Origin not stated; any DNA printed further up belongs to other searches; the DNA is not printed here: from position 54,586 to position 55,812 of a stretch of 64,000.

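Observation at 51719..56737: AraC-linked operon: AurF-like di-iron oxygenase, group II PLP decarboxylase and a CysK/CysM-like synthase fused to glutaredoxin (candidate cryptic metabolite pathway)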

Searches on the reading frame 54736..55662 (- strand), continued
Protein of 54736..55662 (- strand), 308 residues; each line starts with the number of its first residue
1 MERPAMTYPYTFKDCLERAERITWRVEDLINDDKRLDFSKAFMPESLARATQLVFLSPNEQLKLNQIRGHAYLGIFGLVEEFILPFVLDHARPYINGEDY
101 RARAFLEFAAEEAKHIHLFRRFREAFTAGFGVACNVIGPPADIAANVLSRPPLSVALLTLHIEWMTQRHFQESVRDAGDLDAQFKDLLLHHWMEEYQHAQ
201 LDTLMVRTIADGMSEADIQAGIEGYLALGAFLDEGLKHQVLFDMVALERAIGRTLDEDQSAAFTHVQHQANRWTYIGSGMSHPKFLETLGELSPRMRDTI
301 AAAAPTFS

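Call 38: search_protein_families(library=pfam, alignment_id=A1, max_evalue=1)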
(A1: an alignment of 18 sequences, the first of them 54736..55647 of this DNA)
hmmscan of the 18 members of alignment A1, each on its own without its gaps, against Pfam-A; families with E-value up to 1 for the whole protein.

A. member 1, window:54736-55647:- (303 aa): 3 families
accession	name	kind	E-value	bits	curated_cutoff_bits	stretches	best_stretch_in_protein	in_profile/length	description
PF11583.14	AurF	-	0.00026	20.7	29.6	1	17-212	26-218/282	P-aminobenzoate N-oxygenase AurF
PF10118.14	Metal_hydrol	-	0.011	15.9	33.2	1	82-193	45-159/247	Predicted metal-dependent hydrolase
PF11955.13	PORR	-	0.12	11.7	22.3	1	3-86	59-141/326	Plant organelle RNA recognition domain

B. families by the number of members that match (of 18 scanned): 4 families
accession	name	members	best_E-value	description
PF11583.14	AurF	18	8.7e-07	P-aminobenzoate N-oxygenase AurF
PF10118.14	Metal_hydrol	14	0.0016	Predicted metal-dependent hydrolase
PF09179.16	TilS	2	0.1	TilS substrate binding domain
PF11955.13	PORR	1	0.12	Plant organelle RNA recognition domain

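Call 72: find_encoding_contigs(protein=P0015, flank=5000, max_places=1)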
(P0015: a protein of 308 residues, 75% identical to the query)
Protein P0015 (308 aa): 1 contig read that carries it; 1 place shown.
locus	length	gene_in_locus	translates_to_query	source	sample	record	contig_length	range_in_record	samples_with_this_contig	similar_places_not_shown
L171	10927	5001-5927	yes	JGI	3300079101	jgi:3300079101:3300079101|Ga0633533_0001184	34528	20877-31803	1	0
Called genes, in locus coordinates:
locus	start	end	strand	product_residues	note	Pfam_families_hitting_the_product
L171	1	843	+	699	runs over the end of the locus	PF05649:Peptidase_M13_N, PF01431:Peptidase_M13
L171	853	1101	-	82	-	PF19883:DUF6356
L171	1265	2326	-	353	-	-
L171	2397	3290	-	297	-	-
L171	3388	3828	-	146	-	PF01124:MAPEG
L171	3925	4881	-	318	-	PF12852:Cupin_6, PF07883:Cupin_2 (weak), PF12833:HTH_18, PF00165:HTH_AraC (weak)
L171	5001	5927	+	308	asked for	PF11583:AurF (faint)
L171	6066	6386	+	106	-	PF11604:CusF_Ec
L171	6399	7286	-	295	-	PF02633:Creatininase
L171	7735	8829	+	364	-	PF00724:Oxidored_FMN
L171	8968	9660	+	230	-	-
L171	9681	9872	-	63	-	PF13560:HTH_31, PF12844:HTH_19, PF13413:HTH_25 (weak), PF13443:HTH_26, PF01381:HTH_3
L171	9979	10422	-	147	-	-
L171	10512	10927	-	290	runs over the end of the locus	PF01963:TraB_PrgY_gumN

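Call 73: find_encoding_contigs(protein=P0053, flank=5000, max_places=1)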
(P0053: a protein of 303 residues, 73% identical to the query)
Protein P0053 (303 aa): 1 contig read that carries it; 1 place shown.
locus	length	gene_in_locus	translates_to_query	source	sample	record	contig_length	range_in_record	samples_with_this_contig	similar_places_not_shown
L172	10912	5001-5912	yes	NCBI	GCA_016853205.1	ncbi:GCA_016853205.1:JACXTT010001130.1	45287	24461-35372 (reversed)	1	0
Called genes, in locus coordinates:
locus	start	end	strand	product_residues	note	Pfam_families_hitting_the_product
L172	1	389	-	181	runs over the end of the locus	PF16747:Adhesin_E (weak)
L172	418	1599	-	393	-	PF01053:Cys_Met_Meta_PP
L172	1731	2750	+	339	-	PF06559:DCD_N, PF22769:DCD, PF22569:DCD_C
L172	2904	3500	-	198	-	PF01966:HD (weak)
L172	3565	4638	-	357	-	PF00724:Oxidored_FMN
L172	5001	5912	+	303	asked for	PF11583:AurF (weak)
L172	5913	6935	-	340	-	PF00144:Beta-lactamase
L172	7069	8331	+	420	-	-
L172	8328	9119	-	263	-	PF00106:adh_short, PF13561:adh_short_C2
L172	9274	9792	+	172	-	PF13452:FAS1_DH_region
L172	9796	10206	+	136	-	PF01575:MaoC_dehydratas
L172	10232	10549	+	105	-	-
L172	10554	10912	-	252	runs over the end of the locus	-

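Call 74: find_encoding_contigs(protein=P0008, flank=5000, max_places=1)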
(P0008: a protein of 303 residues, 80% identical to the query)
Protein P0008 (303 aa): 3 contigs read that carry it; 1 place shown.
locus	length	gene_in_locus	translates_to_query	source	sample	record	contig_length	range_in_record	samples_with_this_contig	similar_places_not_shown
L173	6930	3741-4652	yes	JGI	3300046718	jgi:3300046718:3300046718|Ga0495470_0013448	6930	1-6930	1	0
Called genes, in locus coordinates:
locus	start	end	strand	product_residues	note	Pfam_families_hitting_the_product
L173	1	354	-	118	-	?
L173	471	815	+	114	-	PF11604:CusF_Ec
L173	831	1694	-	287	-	-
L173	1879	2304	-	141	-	PF01124:MAPEG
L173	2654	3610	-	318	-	PF12852:Cupin_6, PF12833:HTH_18, PF00165:HTH_AraC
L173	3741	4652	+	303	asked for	-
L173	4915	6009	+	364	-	PF00724:Oxidored_FMN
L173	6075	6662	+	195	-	PF01966:HD (weak)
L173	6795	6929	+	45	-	?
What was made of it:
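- L171-L173 have g1 without g2 or g3 (calls 72-74).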

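Call 75: search_protein_representatives(protein=window:54736-55647:-)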
Query: 303 residues. Proteins with E-value up to 0.001 (for the whole library): 1277; up to 1e-10: 749; up to 1e-30: 206. The best 150 are listed.
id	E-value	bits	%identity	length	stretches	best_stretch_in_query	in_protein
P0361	8.4e-112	389.8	60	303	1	4-302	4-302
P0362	7.3e-107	373.6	57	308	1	3-302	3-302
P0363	3.8e-104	364.7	57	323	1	5-297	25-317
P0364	1.4e-84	300.4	48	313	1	2-299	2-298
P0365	1.8e-82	293.5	49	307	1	4-295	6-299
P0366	4.5e-80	285.7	46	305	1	6-302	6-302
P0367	1.2e-79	284.2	59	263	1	3-228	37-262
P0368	7.6e-79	281.6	47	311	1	5-297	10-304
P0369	5.0e-78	278.9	47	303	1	19-303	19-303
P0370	8.0e-78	278.3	48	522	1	10-300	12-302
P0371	2.1e-77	276.9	47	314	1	6-291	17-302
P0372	3.1e-76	273.0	44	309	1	3-296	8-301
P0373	1.1e-72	261.4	55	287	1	4-215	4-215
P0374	1.3e-72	261.1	43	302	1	5-300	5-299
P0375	4.4e-71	256.1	47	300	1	31-302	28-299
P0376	1.6e-68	247.8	43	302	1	1-302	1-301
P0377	1.1e-67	245.0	64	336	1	2-180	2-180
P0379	6.7e-67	242.4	47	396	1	2-251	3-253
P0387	2.0e-62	227.7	51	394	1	7-216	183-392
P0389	4.3e-62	226.6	40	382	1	4-291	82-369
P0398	6.0e-60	219.6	45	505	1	17-282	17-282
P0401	2.8e-59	217.4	37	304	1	5-303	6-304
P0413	5.7e-56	206.5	34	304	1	3-302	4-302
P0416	2.6e-54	201.1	36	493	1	5-293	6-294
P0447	1.5e-47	178.9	33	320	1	7-292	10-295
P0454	2.6e-46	174.8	32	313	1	7-291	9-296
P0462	6.3e-44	167.0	34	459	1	6-292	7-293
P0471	7.7e-43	163.4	31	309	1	6-290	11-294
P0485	6.2e-41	157.2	31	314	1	4-292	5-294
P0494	6.3e-40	153.9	50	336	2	1-87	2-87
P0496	7.3e-40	153.6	30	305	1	6-291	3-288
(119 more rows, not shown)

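Call 76: search_protein_families(library=pfam, proteins=[P0364, P0376, P0401, P0413, P0447, P0454, P0471, P0485, P0496, P0370], max_evalue=0.01)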
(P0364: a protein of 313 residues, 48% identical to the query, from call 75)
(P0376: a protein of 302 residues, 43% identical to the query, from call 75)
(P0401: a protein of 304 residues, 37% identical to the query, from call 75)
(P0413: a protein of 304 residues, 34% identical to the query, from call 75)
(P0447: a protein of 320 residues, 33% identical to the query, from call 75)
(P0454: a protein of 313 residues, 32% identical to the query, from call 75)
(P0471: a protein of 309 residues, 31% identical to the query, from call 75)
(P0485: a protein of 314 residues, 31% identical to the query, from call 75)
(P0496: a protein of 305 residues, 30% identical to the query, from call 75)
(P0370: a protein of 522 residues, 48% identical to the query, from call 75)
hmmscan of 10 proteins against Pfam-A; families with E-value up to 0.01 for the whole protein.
P0364 (313 aa): 1 family
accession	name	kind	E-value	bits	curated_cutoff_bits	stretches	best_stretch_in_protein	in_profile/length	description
PF11583.14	AurF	-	3.2e-08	33.5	29.6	1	52-226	59-231/282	P-aminobenzoate N-oxygenase AurF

P0376 (302 aa): 1 family
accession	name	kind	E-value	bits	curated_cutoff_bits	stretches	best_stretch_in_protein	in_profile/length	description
PF11583.14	AurF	-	1.6e-10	41.1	29.6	1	42-210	50-217/282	P-aminobenzoate N-oxygenase AurF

P0401 (304 aa): 1 family
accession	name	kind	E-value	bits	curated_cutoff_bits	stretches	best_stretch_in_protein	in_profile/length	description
PF11583.14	AurF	-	9.1e-09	35.3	29.6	1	74-205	81-210/282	P-aminobenzoate N-oxygenase AurF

P0413 (304 aa): 2 families
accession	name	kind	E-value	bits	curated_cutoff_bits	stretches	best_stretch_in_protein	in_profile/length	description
PF11583.14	AurF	-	4.2e-08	33.1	29.6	1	17-224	25-230/282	P-aminobenzoate N-oxygenase AurF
PF08278.16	DnaG_DnaB_bind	-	0.0036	18.1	29.1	0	270-290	4-24/124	DNA primase DnaG DnaB-binding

P0447 (320 aa): 1 family
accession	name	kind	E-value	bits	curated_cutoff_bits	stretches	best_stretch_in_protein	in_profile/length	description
PF11583.14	AurF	-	0.006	16.2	29.6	1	55-214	60-217/282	P-aminobenzoate N-oxygenase AurF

P0454 (313 aa): 1 family
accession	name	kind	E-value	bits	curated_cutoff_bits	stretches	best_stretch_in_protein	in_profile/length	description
PF11583.14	AurF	-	3.5e-06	26.8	29.6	1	56-217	62-219/282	P-aminobenzoate N-oxygenase AurF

P0471 (309 aa): 2 families
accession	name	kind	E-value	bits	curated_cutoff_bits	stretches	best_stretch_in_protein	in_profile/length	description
PF11583.14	AurF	-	8.4e-12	45.3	29.6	1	45-234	48-235/282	P-aminobenzoate N-oxygenase AurF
PF10118.14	Metal_hydrol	-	0.0028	17.8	33.2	1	76-263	35-217/247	Predicted metal-dependent hydrolase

P0485 (314 aa): 2 families
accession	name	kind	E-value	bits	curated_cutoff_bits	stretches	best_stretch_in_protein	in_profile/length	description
PF11583.14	AurF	-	7.2e-07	29.1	29.6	1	107-197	112-201/282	P-aminobenzoate N-oxygenase AurF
PF10118.14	Metal_hydrol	-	0.0017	18.6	33.2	1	71-195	34-159/247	Predicted metal-dependent hydrolase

P0496 (305 aa): 1 family
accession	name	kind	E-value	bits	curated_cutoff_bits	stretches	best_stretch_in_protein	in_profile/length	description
PF11583.14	AurF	-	4.5e-07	29.7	29.6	1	48-206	59-215/282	P-aminobenzoate N-oxygenase AurF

P0370 (522 aa): 2 families
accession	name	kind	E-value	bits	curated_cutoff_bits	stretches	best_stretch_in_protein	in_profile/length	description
PF02566.24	OsmC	-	1.4e-12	48.3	27.5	1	413-516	1-98/100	OsmC-like protein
PF11583.14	AurF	-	9.6e-07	28.7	29.6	1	19-218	26-222/282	P-aminobenzoate N-oxygenase AurF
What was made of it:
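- On AurF/CmlI di-iron N-oxygenase (PF11583): Relatives at 30-48% identity score 33-45 bits (call 76). g1 is therefore a peripheral relative.
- Closest known: AurF/CmlI arylamine N-oxygenases. Same: Relatives of g1 at 30-48% identity pass the Pfam threshold (call 76).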

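Call 77: search_protein_families(library=pfam, proteins=[P0398, P0416, P0462, P0379, P0387, P0389, P0377, P0494], max_evalue=0.01)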
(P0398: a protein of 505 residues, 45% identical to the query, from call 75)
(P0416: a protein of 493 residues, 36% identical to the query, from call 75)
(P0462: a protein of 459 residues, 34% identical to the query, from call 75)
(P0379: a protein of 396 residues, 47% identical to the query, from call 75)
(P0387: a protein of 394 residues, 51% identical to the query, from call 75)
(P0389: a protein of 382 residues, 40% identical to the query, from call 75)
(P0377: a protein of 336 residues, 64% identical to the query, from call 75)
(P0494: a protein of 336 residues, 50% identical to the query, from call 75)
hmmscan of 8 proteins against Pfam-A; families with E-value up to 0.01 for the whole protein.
P0398 (505 aa): 2 families
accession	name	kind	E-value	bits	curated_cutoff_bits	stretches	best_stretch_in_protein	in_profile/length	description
PF02566.24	OsmC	-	1.5e-15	57.8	27.5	1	396-499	1-98/100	OsmC-like protein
PF11583.14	AurF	-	1.1e-06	28.5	29.6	1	42-194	50-200/282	P-aminobenzoate N-oxygenase AurF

P0416 (493 aa): 2 families
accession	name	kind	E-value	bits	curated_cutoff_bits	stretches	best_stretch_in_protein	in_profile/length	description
PF11583.14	AurF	-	9.5e-05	22.1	29.6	1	20-211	28-216/282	P-aminobenzoate N-oxygenase AurF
PF08308.17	PEGA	-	0.00081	19.7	20.8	1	429-484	9-63/71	PEGA domain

P0462 (459 aa): 2 families
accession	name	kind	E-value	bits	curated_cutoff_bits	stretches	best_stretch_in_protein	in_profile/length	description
PF00072.30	Response_reg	-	2.1e-16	60.5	30.2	1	343-453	2-110/111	Response regulator receiver domain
PF06490.17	FleQ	-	0.00056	20.6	22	1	343-426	3-82/108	Flagellar regulatory protein FleQ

P0379 (396 aa): 1 family
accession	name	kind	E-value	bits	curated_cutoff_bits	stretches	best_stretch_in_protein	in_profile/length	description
PF11583.14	AurF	-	4.5e-07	29.7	29.6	1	41-214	49-218/282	P-aminobenzoate N-oxygenase AurF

P0387 (394 aa): 1 family
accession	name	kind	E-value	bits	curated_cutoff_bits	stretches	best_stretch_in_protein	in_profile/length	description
PF11583.14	AurF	-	6e-05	22.8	29.6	1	205-387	31-217/282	P-aminobenzoate N-oxygenase AurF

P0389 (382 aa): 1 family
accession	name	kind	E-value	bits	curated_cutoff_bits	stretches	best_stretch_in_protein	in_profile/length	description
PF11583.14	AurF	-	3.7e-10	39.9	29.6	1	113-305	40-233/282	P-aminobenzoate N-oxygenase AurF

P0377 (336 aa): 0 families

P0494 (336 aa): 0 families

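Call 83: search_dna_similar(query=window:54736-55647:-, collection=plasmids, mode=protein, max_rows=15)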
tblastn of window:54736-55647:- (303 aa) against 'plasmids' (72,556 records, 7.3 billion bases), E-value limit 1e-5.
Records with a match: 14; places in all: 14; records where one place covers at least 80% of the query: 14.
Best place of each record, by identity: <60% 14.
By first word of the organism name: Caballeronia 4; Burkholderia 4; Cupriavidus 2; Novosphingobium 2; Nostoc 1; Paraburkholderia 1.
By predicted mobility (MOB-suite, as given by PLSDB): non-mobilizable 11; mobilizable 2; conjugative 1.
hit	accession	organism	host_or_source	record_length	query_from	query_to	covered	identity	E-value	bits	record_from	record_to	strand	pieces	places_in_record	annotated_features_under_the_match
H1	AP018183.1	Nostoc carneum NIES-2107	-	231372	2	303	100%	44.0%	2e-72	249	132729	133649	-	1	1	hypothetical protein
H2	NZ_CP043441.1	Cupriavidus campinensis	cell culture,soil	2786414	7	300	97%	34.1%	3e-38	150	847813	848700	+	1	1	none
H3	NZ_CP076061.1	Cupriavidus sp. EM10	Pure-cultured cell,sewage water sludge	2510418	7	300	97%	33.4%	5e-34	138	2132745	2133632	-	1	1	none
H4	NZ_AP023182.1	Paraburkholderia sp. PGU19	Physopelta gutta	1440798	7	303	98%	30.8%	7e-33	135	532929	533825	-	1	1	record has no annotation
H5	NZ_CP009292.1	Novosphingobium pentaromativorans US6-1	mud sediment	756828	1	299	99%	29.9%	1e-35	142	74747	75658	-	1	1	hypothetical protein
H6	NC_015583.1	Novosphingobium sp. PP1Y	-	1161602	1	299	99%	29.9%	7e-34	138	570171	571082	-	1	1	none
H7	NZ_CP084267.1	Caballeronia sp. Lep1P3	Leptoglossus zonatus,Cell culture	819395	7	298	96%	30.6%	2e-25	113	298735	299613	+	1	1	hypothetical protein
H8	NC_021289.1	Caballeronia insecticola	-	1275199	7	287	93%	31.7%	4e-31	130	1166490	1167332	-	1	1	none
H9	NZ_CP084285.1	Caballeronia zhejiangensis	Anasa tristis,Cell culture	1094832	1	287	95%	29.6%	5e-26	115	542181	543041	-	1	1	none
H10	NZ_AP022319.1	Burkholderia sp. THE68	Togo hemipterus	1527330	7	287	93%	29.9%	5e-28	120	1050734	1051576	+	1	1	none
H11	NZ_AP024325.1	Caballeronia sp. NK8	-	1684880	7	287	93%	29.9%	2e-27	119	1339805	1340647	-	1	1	none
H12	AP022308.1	Burkholderia sp. SFA1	-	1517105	7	287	93%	29.2%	4e-27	118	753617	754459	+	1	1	hypothetical protein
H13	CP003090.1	Burkholderia sp. YI23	-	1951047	7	287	93%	28.8%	5e-26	115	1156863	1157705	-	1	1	hypothetical protein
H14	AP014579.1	Burkholderia sp. RPE67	Riptortus pedestris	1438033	7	287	93%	28.8%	6e-26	114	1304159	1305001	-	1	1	uncharacterized protein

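Call 86: get_annotated_region(hit=H1, flank=5000)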
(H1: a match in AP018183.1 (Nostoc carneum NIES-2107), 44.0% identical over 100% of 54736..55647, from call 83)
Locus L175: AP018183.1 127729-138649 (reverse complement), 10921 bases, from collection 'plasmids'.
description: Nostoc carneum NIES-2107 plasmid plasmid3 DNA, complete genome
organism: Nostoc carneum NIES-2107 (NCBI taxid 1973483)
taxonomy: Bacteria; Cyanobacteriota; Cyanophyceae; Nostocales; Nostocaceae; Nostoc; Nostoc carneum; Nostoc carneum NIES-2107
host: -; source: -; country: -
typing (MOB-suite, as given by PLSDB): non-mobilizable; replicon rep_cluster_37; mating-pair formation MPF_T
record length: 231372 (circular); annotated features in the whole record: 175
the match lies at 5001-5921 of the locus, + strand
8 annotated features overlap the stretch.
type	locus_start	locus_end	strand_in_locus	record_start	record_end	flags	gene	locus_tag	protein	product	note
CDS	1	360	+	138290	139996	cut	-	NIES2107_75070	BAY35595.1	hypothetical protein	-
CDS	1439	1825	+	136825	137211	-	-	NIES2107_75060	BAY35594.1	hypothetical protein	-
CDS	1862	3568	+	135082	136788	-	-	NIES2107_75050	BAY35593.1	hypothetical protein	-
CDS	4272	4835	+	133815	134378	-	-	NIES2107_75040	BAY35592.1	OsmC family protein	-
CDS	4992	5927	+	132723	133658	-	-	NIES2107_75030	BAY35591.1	hypothetical protein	-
CDS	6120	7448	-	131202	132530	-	-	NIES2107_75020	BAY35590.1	transposase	-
CDS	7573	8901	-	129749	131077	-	-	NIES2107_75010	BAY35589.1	transposase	-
CDS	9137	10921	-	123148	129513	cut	-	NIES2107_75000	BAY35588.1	amino acid adenylation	-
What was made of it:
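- OsmC lies next to g1 on a Nostoc plasmid (call 86).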

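Call 92: search_protein_families(library=ncbifam, proteins=[L003:7988-8566:+], max_evalue=0.001)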
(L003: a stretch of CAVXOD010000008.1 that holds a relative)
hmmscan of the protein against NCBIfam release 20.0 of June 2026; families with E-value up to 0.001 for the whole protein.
L003:7988-8566:+ (192 aa): 2 families
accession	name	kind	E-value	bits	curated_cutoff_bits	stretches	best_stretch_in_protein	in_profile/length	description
NF041052.1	OsmC_like_Se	domain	1.4e-11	44.6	95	1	63-184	21-138/144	OsmC-related (seleno)protein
TIGR03563.1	perox_SACOL1771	subfamily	0.00064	19.7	166.15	0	75-127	31-83/138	SACOL1771 family peroxiredoxin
